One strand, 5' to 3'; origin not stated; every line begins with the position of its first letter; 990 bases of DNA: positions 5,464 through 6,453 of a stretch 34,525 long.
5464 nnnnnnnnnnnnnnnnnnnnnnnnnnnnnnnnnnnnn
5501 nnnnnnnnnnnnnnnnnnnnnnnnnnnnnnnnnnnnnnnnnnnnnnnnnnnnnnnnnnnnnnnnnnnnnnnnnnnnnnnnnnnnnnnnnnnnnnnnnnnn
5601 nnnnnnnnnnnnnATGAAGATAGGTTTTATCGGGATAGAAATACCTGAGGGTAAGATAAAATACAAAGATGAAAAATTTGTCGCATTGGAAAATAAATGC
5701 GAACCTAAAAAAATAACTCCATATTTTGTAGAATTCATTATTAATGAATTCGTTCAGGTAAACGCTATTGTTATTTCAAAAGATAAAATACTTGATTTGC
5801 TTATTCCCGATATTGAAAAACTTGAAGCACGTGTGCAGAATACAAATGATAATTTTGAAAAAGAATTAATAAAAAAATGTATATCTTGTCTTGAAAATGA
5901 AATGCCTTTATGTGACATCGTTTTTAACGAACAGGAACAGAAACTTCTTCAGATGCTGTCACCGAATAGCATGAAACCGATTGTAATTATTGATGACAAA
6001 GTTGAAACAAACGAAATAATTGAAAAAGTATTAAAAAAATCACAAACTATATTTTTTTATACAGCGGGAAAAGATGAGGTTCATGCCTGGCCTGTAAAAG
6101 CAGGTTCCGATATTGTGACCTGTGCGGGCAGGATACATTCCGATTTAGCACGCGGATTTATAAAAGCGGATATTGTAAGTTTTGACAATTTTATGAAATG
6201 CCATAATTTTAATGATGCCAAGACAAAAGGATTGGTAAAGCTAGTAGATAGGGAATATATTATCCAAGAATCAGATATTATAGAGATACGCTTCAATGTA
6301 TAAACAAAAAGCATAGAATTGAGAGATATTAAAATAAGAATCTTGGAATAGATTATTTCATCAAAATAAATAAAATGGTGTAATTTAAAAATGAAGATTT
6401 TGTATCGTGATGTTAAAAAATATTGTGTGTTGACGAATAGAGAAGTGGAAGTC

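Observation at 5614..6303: YchF-like protein that has lost its GTPase domain but keeps an intact TGS domain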

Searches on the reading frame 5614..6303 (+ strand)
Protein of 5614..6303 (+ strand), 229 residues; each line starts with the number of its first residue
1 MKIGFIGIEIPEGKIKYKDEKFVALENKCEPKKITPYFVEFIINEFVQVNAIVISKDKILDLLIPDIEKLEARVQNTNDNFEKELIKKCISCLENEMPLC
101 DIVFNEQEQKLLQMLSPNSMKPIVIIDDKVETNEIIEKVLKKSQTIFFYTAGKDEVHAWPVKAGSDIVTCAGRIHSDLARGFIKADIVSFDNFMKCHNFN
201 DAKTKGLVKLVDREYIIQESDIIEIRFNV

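Call 3: search_protein_families(library=pfam, proteins=[window:5614-6303:+], max_evalue=0.1)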
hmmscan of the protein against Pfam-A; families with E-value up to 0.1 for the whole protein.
window:5614-6303:+ (229 aa): 2 families
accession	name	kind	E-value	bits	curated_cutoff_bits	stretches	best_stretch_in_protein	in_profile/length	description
PF06071.19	YchF-GTPase_C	-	2.3e-28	98.6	27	1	146-228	2-84/84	Protein of unknown function (DUF933)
PF02824.27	TGS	-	0.00093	19.6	22.2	1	161-225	13-58/60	TGS domain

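Call 4: search_protein_families(library=ncbifam, proteins=[window:5614-6303:+], max_evalue=0.1)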
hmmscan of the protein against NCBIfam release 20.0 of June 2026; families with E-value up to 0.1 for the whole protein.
window:5614-6303:+ (229 aa): 1 family
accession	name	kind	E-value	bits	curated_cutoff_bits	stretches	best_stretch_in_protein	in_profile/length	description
TIGR00092.1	TIGR00092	equivalog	5e-29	101.6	279.2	2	132-229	271-368/368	redox-regulated ATPase YchF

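Call 5: find_homologous_proteins(query=window:5614-6303:+)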
Query window:5614-6303:+ (229 aa): 1138 proteins with E <= 0.001 among 1368 candidates; the best 120 are listed.
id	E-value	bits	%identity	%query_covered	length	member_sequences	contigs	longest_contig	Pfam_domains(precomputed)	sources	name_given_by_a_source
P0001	8.7e-145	498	100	100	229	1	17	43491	PF06071.20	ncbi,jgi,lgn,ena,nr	ncbi:MAG: hypothetical protein A2474_04755 [Elusimicrobia bacterium RIFOXYC2_FULL_34_12]|nr:MAG: hyp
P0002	1.3e-124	432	84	100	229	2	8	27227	PF06071.20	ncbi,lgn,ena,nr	ncbi:MAG: hypothetical protein A2539_08855 [Elusimicrobia bacterium RIFOXYD2_FULL_34_15]|nr:MAG: hyp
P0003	7.9e-105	367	72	100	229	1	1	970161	PF06071.20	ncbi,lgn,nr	ncbi:MAG: DUF933 domain-containing protein [Elusimicrobia bacterium]|nr:DUF933 domain-containing pro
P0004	6.3e-103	361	71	100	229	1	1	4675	PF06071.20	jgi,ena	-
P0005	4.7e-102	358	70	100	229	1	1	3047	PF06071.20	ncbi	ncbi:MAG: DUF933 domain-containing protein [Elusimicrobiota bacterium]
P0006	7.3e-102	358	70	100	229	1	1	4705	PF06071.20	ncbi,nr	ncbi:MAG: DUF933 domain-containing protein [Elusimicrobiota bacterium]|nr:DUF933 domain-containing p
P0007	3.8e-101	355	69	100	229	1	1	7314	PF06071.20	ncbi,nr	ncbi:MAG: DUF933 domain-containing protein [Elusimicrobia bacterium]|nr:DUF933 domain-containing pro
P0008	2.0e-100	353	68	100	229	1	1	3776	PF06071.20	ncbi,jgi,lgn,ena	-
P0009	2.7e-100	353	70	100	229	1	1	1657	PF06071.20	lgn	-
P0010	4.2e-100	352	69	100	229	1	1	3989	PF02824.28,PF06071.20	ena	-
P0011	8.4e-100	351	69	100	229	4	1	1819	PF06071.20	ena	-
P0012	2.1e-99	350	69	100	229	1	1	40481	PF02824.28,PF06071.20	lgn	-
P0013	4.7e-98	345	68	100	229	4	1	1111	PF06071.20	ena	-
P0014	1.1e-93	331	65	100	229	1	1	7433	PF06071.20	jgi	jgi:ribosome-binding ATPase YchF (GTP1/OBG family)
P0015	2.5e-92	327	65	100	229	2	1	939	PF06071.20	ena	-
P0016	8.2e-91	322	63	100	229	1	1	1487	PF06071.20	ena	-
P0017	1.3e-90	321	60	100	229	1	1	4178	PF06071.20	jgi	jgi:ribosome-binding ATPase YchF (GTP1/OBG family)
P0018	5.6e-88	312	59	100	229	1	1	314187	PF06071.20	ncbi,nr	ncbi:MAG: DUF933 domain-containing protein [SAR324 cluster bacterium]|nr:DUF933 domain-containing pr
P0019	8.0e-88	312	60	100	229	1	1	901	PF06071.20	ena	-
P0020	2.1e-87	310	60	100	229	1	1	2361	PF06071.20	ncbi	-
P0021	2.2e-87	310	61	100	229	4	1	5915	PF06071.20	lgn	-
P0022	3.6e-87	310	59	100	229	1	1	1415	PF02824.28,PF06071.20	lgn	-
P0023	6.3e-87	309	60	100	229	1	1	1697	PF06071.20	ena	-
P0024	6.9e-87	309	60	100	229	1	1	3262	PF06071.20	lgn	-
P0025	1.5e-86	308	58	100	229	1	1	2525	PF06071.20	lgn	-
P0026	2.5e-86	307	60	100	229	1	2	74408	PF06071.20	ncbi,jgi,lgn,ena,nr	ncbi:MAG TPA: DUF933 domain-containing protein [Actinobacteria bacterium]|nr:DUF933 domain-containin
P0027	2.7e-86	307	58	100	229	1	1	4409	PF06071.20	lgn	-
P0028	4.7e-86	306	61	100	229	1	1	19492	PF06071.20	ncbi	-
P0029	5.4e-86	306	58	100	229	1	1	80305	PF06071.20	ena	-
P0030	6.6e-86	306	59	100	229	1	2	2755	PF06071.20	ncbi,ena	-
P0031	7.4e-86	305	57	100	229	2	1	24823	PF06071.20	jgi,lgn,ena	-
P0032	1.0e-85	305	59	100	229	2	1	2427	PF06071.20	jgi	-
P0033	2.6e-85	304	58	100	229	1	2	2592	PF02824.28,PF06071.20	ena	-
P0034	3.8e-85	303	57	100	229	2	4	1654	PF06071.20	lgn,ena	-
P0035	4.8e-85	303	57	100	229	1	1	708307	PF06071.20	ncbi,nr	ncbi:MAG: DUF933 domain-containing protein [PVC group bacterium]|nr:DUF933 domain-containing protein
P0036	4.9e-85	303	57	100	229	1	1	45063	PF02824.28,PF06071.20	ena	-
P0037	5.2e-85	303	58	100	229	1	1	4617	PF06071.20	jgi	jgi:ribosome-binding ATPase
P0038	5.9e-85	302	59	100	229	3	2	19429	PF06071.20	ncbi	-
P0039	6.2e-85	302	57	100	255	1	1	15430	PF06071.20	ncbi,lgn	-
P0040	6.4e-85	302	58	100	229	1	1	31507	PF06071.20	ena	-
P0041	7.0e-85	302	58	100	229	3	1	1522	PF02824.28,PF06071.20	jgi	jgi:ribosome-binding ATPase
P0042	8.3e-85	302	59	100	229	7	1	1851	PF06071.20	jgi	jgi:hypothetical protein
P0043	8.7e-85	302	59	100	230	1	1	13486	PF06071.20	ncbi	ncbi:MAG: DUF933 domain-containing protein [Nitrospirota bacterium]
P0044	9.1e-85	302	58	100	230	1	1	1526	PF06071.20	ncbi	-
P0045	1.3e-84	301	58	100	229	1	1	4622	PF06071.20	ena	-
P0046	1.9e-84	301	57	100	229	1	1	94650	PF02824.28,PF06071.20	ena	-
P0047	2.1e-84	301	58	100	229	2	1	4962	PF06071.20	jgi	jgi:ribosome-binding ATPase YchF (GTP1/OBG family)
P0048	2.4e-84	300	57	100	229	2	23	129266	PF06071.20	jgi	-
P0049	2.5e-84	300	59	100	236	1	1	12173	PF06071.20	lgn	-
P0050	3.1e-84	300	58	100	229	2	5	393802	PF02824.28,PF06071.20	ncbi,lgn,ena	ncbi:MAG: DUF933 domain-containing protein [Desulfobaccales bacterium]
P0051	4.3e-84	300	57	100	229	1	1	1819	PF06071.20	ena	-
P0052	4.9e-84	299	59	100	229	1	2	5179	PF06071.20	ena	-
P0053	6.5e-84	299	55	100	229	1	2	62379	PF06071.20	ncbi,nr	ncbi:MAG: DUF933 domain-containing protein [SAR324 cluster bacterium]|nr:DUF933 domain-containing pr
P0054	6.6e-84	299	58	100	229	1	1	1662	PF02824.28,PF06071.20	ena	-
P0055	6.8e-84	299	58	100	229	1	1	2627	PF06071.20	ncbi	ncbi:MAG: DUF933 domain-containing protein [Desulfobaccales bacterium]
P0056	7.2e-84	299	58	100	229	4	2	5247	PF06071.20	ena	-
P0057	7.2e-84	299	59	100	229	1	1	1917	PF02824.28,PF06071.20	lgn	-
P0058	7.5e-84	299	57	100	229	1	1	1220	PF06071.20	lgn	-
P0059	8.1e-84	299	56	100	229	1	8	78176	PF06071.20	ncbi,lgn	-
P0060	9.1e-84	299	58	100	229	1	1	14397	PF06071.20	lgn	-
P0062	1.3e-83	298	58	100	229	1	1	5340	PF06071.20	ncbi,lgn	-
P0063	1.4e-83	298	56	100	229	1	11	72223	PF06071.20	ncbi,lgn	-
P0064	1.5e-83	298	57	100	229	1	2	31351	PF06071.20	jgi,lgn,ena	-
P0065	1.5e-83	298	60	100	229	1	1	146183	PF06071.20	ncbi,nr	ncbi:MAG: DUF933 domain-containing protein [bacterium]|nr:DUF933 domain-containing protein [bacteriu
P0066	1.7e-83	298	59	100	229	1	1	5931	PF06071.20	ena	-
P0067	1.8e-83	298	56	100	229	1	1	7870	PF02824.28,PF06071.20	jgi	jgi:ribosome-binding ATPase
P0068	2.0e-83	297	59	100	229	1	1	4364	PF06071.20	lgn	-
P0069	2.3e-83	297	59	100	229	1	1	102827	PF02824.28,PF06071.20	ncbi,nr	ncbi:MAG: DUF933 domain-containing protein [Candidatus Omnitrophica bacterium]|nr:DUF933 domain-cont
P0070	2.4e-83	297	58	100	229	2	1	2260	PF02824.28,PF06071.20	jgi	-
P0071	2.5e-83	297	55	100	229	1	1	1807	PF02824.28,PF06071.20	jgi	jgi:ribosome-binding ATPase YchF (GTP1/OBG family)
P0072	2.8e-83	297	55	100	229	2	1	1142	PF06071.20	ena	-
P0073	3.1e-83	297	57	100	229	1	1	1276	PF06071.20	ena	-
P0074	3.2e-83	297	56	100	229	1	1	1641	PF06071.20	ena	-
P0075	3.6e-83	297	57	100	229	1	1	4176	PF02824.28,PF06071.20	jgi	jgi:ribosome-binding ATPase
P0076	4.0e-83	296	57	100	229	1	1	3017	PF06071.20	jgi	jgi:ribosome-binding ATPase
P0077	5.2e-83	296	59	100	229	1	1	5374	PF02824.28,PF06071.20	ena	-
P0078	5.3e-83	296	58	100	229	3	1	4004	PF06071.20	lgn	-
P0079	5.5e-83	296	55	100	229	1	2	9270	PF06071.20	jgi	jgi:ribosome-binding ATPase YchF (GTP1/OBG family)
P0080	6.0e-83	296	56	100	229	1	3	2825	PF06071.20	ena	-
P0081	7.2e-83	296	56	100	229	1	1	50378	PF02824.28,PF06071.20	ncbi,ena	-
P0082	7.7e-83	296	55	100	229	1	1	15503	PF06071.20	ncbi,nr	ncbi:MAG: DUF933 domain-containing protein [Thermodesulfobacteriota bacterium]|nr:DUF933 domain-cont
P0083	8.2e-83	295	56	100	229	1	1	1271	PF06071.20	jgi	jgi:ribosome-binding ATPase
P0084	8.8e-83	295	57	100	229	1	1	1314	PF06071.20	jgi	-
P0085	8.9e-83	295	57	100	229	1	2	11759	PF02824.28,PF06071.20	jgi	-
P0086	9.3e-83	295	58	100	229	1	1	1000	PF06071.20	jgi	jgi:hypothetical protein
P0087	9.8e-83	295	59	100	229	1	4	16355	PF06071.20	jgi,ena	-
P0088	1.1e-82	295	57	100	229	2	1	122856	PF06071.20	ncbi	ncbi:MAG: DUF933 domain-containing protein [Thermodesulfobacteriota bacterium]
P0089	1.1e-82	295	57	100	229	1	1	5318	PF06071.20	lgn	-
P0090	1.1e-82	295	56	100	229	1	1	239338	PF02824.28,PF06071.20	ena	-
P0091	1.2e-82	295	57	100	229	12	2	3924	PF02824.28,PF06071.20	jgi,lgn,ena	-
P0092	1.3e-82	295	57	100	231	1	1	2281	PF02824.28,PF06071.20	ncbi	-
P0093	1.5e-82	295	56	100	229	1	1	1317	PF06071.20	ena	-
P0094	1.6e-82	294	59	100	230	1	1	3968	PF06071.20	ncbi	-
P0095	1.6e-82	294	57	100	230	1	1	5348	PF06071.20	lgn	-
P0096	1.7e-82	294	58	100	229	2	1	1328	PF02824.28,PF06071.20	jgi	jgi:ribosome-binding ATPase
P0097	1.7e-82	294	56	100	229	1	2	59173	PF06071.20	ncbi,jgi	jgi:ribosome-binding ATPase YchF (GTP1/OBG family)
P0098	2.3e-82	294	56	100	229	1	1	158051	PF06071.20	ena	-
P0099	2.5e-82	294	56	100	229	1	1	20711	PF06071.20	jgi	jgi:ribosome-binding ATPase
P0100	2.6e-82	294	56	100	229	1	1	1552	PF02824.28,PF06071.20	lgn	-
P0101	2.6e-82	294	58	100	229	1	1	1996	PF06071.20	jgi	-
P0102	2.7e-82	294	56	100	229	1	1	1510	PF02824.28,PF06071.20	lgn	-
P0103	2.9e-82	294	58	100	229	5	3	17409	PF06071.20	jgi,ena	jgi:hypothetical protein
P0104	3.1e-82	294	57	100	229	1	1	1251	PF06071.20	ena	-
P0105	3.1e-82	294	58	100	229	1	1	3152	PF06071.20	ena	-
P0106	3.2e-82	294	57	100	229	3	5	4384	PF02824.28,PF06071.20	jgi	jgi:hypothetical protein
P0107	3.3e-82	293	57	100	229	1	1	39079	PF06071.20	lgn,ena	-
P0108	3.5e-82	293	59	100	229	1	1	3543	PF06071.20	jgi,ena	-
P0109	3.6e-82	293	56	100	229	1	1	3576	PF02824.28,PF06071.20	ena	-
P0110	3.7e-82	293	58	100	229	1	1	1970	PF02824.28,PF06071.20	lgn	-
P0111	3.8e-82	293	58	100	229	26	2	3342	PF06071.20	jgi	-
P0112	4.1e-82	293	57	98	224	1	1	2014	PF02824.28,PF06071.20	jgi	jgi:ribosome-binding ATPase YchF (GTP1/OBG family)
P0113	4.2e-82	293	59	100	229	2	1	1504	PF06071.20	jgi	jgi:ribosome-binding ATPase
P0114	4.4e-82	293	57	100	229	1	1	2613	PF06071.20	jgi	jgi:ribosome-binding ATPase YchF (GTP1/OBG family)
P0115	4.4e-82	293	58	100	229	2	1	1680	PF06071.20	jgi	-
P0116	4.7e-82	293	55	100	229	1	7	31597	PF06071.20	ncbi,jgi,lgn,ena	-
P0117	4.9e-82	293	58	100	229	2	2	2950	PF06071.20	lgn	-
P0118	5.5e-82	293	57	100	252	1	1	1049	PF06071.20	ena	-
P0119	5.9e-82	293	57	100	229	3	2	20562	PF06071.20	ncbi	-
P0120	6.8e-82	292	56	100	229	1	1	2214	PF06071.20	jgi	jgi:ribosome-binding ATPase YchF (GTP1/OBG family)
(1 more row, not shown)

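Call 8: search_solved_structures(query=window:5614-6303:+, max_evalue=0.01, show_alignments=3)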
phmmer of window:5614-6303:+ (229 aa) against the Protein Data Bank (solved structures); distinct sequences matched with E-value up to 0.01: 7.
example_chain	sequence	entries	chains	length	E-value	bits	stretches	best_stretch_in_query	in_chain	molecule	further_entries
1jal_A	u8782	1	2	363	1.3e-17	67.5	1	147-229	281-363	YchF protein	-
2dby_A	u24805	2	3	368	7.1e-17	65.1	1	145-228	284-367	GTP-binding protein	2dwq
8kie_y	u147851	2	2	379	2.8e-16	63.1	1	135-229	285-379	Ribosome-binding ATPase YchF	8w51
2ohf_A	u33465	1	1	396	8.5e-16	61.5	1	134-228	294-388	GTP-binding protein 9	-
7y9i_A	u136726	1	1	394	1.9e-15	60.4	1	140-229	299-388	Obg-like ATPase 1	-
5ee0_A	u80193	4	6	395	2.7e-14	56.6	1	141-229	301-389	Obg-like ATPase 1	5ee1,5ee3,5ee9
1ni3_A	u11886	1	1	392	1.8e-08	37.6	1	141-223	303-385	YchF GTP-binding protein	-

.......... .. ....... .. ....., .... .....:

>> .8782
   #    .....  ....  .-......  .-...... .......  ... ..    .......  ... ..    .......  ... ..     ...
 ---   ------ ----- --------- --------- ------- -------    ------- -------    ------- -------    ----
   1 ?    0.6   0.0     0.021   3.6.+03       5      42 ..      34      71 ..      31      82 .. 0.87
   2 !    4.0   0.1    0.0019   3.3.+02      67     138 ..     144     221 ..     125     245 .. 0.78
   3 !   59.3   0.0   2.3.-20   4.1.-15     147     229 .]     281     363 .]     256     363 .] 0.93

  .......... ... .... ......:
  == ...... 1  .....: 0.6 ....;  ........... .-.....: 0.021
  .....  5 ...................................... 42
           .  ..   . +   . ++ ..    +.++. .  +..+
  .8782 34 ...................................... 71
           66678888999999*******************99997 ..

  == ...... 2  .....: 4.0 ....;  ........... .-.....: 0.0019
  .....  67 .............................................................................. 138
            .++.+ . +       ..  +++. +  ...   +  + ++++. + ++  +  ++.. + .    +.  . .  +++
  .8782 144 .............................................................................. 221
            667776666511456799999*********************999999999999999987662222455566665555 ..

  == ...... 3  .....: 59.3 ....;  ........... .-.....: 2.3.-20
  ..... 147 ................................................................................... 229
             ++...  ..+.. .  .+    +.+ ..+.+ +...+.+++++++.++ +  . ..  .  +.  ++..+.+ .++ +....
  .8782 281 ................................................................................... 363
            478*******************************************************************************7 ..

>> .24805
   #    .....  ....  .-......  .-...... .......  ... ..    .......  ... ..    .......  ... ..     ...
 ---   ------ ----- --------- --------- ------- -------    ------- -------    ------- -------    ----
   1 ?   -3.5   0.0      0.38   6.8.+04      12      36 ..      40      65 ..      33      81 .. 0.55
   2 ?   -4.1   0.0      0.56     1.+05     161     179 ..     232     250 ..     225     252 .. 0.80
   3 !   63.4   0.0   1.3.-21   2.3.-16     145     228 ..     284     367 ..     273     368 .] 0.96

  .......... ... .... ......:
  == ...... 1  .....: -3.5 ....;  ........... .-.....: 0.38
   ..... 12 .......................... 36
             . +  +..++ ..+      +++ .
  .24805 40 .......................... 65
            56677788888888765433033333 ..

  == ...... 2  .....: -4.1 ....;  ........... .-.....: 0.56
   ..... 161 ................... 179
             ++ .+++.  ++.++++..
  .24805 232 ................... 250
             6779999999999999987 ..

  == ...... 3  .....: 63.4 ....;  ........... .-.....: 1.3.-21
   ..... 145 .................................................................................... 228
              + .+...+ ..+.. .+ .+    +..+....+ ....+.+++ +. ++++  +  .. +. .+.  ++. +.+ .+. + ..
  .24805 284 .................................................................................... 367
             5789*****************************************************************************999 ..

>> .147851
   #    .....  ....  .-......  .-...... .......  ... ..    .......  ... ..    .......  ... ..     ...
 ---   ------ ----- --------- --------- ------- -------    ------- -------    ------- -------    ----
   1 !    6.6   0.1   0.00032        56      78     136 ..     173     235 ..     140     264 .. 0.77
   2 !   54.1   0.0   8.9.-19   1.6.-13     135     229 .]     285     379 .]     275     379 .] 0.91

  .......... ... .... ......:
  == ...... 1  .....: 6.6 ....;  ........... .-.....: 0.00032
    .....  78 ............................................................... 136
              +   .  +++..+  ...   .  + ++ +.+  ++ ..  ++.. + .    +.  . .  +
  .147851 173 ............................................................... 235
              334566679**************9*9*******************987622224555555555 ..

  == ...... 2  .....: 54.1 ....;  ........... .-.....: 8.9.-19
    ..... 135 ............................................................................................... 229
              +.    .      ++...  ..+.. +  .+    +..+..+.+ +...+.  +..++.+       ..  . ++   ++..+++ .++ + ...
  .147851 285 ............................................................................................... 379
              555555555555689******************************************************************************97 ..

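Call 12: find_encoding_contigs(protein=P0002, flank=6000, max_places=3)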
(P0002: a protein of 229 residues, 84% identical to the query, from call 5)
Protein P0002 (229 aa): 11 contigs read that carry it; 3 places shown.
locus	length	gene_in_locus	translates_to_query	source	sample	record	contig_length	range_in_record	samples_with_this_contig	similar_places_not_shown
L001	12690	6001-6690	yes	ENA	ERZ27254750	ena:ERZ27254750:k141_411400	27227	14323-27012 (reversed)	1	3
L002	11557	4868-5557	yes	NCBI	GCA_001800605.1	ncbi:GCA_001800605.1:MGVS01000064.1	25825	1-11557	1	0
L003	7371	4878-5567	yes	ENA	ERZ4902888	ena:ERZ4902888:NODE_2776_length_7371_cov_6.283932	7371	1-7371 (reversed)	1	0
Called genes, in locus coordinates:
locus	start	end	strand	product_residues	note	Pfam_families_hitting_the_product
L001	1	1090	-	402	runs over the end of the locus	PF05598:DUF772, PF01609:DDE_Tnp_1, PF13612:DDE_Tnp_1_3 (faint), PF13751:DDE_Tnp_1_6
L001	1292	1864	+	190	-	-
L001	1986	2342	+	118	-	-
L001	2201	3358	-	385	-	PF00106:adh_short, PF08659:KR (weak), PF13561:adh_short_C2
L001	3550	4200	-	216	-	PF00596:Aldolase_II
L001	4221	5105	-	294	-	PF01791:DeoC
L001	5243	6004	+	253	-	PF03167:UDG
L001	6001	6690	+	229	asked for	PF06071:YchF-GTPase_C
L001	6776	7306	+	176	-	-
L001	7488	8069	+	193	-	-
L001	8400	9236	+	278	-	-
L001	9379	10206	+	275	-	-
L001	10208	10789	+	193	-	PF04542:Sigma70_r2, PF08281:Sigma70_r4_2, PF04545:Sigma70_r4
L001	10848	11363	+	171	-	-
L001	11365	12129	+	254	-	PF11304:DUF3106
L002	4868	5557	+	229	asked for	PF06071:YchF-GTPase_C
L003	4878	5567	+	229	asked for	PF06071:YchF-GTPase_C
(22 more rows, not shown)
